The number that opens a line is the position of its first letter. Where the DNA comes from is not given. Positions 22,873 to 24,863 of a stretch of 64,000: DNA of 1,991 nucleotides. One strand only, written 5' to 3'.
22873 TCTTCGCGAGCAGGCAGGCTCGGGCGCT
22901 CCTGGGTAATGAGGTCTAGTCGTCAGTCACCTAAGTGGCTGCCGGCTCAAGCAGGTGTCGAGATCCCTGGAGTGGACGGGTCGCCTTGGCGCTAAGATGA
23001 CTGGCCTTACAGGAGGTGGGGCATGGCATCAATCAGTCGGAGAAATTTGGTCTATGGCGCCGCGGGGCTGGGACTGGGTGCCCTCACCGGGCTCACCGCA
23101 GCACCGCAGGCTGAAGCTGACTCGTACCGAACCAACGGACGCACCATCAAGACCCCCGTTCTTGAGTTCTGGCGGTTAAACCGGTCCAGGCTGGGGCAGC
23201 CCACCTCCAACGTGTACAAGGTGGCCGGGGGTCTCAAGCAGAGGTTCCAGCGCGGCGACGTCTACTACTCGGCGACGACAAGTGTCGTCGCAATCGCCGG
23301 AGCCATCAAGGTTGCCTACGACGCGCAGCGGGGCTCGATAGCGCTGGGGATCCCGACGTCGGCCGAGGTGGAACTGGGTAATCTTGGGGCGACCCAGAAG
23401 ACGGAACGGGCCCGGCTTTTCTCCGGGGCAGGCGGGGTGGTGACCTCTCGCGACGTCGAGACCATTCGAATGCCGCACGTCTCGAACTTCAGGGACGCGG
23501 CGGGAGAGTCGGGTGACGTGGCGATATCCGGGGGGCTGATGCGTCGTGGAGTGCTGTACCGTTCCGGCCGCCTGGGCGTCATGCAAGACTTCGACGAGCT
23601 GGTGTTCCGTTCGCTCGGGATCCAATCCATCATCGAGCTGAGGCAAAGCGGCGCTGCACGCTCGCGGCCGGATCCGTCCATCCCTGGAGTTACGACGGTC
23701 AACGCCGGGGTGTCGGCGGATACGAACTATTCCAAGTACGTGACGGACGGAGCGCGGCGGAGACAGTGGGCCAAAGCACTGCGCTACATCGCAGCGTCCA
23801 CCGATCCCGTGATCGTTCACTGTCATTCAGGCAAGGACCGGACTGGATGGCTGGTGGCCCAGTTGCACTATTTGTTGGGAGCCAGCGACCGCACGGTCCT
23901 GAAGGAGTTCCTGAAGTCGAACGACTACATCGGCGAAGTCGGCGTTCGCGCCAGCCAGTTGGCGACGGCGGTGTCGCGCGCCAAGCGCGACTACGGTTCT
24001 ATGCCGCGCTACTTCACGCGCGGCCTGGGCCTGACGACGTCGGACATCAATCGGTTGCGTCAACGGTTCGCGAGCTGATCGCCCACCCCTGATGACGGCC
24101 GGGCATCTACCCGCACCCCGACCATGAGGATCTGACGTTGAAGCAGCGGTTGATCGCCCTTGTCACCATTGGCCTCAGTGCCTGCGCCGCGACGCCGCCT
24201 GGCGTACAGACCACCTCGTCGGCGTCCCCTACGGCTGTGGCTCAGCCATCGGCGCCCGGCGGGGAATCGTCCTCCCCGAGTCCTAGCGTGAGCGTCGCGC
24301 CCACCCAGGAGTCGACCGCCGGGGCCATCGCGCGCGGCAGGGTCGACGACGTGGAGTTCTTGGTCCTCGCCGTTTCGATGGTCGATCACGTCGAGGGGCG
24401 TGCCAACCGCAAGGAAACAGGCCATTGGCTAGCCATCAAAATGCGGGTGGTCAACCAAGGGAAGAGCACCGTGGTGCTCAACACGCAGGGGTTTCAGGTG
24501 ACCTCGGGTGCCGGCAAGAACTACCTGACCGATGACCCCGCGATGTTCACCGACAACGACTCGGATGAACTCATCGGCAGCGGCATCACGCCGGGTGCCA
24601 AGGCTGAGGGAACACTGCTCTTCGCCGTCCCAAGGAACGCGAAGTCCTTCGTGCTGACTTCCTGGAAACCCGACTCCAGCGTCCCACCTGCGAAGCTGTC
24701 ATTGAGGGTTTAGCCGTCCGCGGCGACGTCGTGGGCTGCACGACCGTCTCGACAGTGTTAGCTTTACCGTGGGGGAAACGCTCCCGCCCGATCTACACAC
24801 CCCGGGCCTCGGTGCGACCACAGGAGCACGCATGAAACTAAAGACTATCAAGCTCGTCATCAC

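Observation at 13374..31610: Cluster of exported phospho-ester enzymes embedded in a wall-glycopolymer locus: candidate extracytoplasmic polyol-phosphate remodelling or scavenging system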

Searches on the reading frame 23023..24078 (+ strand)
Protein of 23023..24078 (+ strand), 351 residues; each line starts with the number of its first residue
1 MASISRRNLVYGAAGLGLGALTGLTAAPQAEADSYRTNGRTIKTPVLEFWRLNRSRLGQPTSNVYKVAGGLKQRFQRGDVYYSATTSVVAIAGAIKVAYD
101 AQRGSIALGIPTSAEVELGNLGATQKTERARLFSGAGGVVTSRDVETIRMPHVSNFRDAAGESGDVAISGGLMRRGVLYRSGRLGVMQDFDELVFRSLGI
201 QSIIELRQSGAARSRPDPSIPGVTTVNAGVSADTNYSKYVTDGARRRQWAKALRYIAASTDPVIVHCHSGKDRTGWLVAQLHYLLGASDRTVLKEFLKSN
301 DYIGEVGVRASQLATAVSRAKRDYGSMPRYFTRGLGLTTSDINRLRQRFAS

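Call 4: search_protein_families(library=pfam, proteins=[window:23023-24078:+], max_evalue=0.01)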
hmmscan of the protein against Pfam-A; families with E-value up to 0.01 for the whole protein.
window:23023-24078:+ (351 aa): 5 families
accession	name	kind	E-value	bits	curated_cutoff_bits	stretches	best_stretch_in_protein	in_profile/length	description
PF13350.11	Y_phosphatase3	-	1.6e-37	130.2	22.2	1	149-349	2-238/240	Tyrosine phosphatase family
PF08310.17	LGFP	-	4.9e-09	36.8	22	1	57-104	1-50/53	LGFP repeat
PF22785.1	Tc-R-P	-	0.0011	19.9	27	1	246-280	62-99/106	Polymorphic toxin system, DSP-PTPase phosphatase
PF22784.1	PTP-SAK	-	0.0014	19.1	27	1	247-297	71-127/153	Swiss Army Knife protein, DSP-PTPase phosphatase domain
PF03162.18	Y_phosphatase2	-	0.0074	16.3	27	0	251-297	81-128/165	Tyrosine phosphatase family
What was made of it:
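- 23023..24078 (+): Tat-signal, LGFP-anchored PtpB-like CX5R phosphatase (first gene of the lineage-specific insert). Pfam (call 4).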

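Call 9: search_solved_structures(query=window:23023-24078:+, max_evalue=1, show_alignments=1)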
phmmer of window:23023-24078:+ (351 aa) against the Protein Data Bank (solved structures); distinct sequences matched with E-value up to 1: 10.
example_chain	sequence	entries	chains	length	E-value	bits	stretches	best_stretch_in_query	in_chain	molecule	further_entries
1ywf_A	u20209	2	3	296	9.5e-16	61.1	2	235-313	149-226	PHOSPHOTYROSINE PROTEIN PHOSPHATASE PTPB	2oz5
6swz_AAA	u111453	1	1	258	2.2e-15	60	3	57-117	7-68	Protein PS1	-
8dhi_A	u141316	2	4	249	6.4e-14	55.1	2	197-304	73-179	TYR_PHOSPHATASE_2 domain-containing protein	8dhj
6sx4_AAA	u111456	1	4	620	1.1e-13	54.3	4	57-117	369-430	Protein PS1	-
6byf_A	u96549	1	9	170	0.085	15.3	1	249-289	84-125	Tyrosine-protein phosphatase SIW14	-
1xri_A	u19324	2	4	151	0.14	14.6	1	252-284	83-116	At1g05000 | Probable tyrosine-protein phosphatase At1g05000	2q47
7mok_A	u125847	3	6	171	0.19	14.2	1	252-284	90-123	Tyrosine-protein phosphatase DSP1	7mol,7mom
2m3v_A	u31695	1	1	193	0.75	12.2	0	257-299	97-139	Putative uncharacterized protein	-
6krw_A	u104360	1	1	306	0.87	12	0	246-279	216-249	Protein-tyrosine-phosphatase PTP1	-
6krx_A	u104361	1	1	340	0.93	11.9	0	246-279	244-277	Protein-tyrosine-phosphatase PTP1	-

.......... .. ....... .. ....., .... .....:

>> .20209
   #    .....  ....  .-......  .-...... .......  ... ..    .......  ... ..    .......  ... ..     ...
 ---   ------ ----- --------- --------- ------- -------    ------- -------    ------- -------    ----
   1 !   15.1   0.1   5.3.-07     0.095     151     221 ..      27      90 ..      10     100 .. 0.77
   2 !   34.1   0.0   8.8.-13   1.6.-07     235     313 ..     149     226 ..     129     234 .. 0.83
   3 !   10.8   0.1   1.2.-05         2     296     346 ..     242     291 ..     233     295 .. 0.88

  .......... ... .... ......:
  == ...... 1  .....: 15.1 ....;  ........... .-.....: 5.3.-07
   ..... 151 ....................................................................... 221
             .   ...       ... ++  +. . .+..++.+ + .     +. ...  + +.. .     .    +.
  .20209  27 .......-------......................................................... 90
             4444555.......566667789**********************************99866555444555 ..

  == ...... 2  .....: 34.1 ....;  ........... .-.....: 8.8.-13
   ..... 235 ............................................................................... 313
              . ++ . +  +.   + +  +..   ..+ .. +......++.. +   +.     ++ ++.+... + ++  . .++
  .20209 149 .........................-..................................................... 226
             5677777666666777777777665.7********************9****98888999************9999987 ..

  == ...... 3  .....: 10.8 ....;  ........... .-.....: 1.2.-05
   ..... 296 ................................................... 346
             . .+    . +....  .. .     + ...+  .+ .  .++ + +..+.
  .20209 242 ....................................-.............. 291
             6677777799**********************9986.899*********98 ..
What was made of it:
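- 23023..24078 (+): PDB 1ywf PtpB, E 1e-15, and PS1 LGFP 6swz (call 9).
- Closest known: Mycobacterium tuberculosis PtpB. Same: The N-terminal repeats match the PS1 LGFP wall-anchoring domain (call 9).
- Checked: The phosphatase has C267-X5-R within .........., as in Mtb PtpB (call 9).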

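Call 54: search_protein_families(library=ncbifam, proteins=[window:23023-24078:+], max_evalue=0.001)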
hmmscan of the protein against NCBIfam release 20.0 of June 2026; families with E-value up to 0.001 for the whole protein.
window:23023-24078:+ (351 aa): 0 families

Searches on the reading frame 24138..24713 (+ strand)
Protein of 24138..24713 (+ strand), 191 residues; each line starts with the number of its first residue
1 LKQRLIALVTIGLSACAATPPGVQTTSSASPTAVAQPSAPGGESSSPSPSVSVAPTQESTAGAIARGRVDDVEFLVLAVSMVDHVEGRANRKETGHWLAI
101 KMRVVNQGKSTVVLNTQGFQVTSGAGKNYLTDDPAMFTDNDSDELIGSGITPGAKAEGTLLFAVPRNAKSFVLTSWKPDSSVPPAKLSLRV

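Call 4: search_protein_families(library=pfam, proteins=[window:24138-24713:+], max_evalue=0.01)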
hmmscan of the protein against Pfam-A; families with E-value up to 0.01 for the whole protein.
window:24138-24713:+ (191 aa): 1 family
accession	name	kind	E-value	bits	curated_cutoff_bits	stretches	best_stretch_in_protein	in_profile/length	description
PF11611.13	DUF4352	-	8.4e-13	49.1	25.9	1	68-173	8-110/122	Domain of unknown function (DUF4352)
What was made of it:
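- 24138..24713 (+): DUF4352 lipoprotein (insert). Pfam DUF4352 (call 4).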
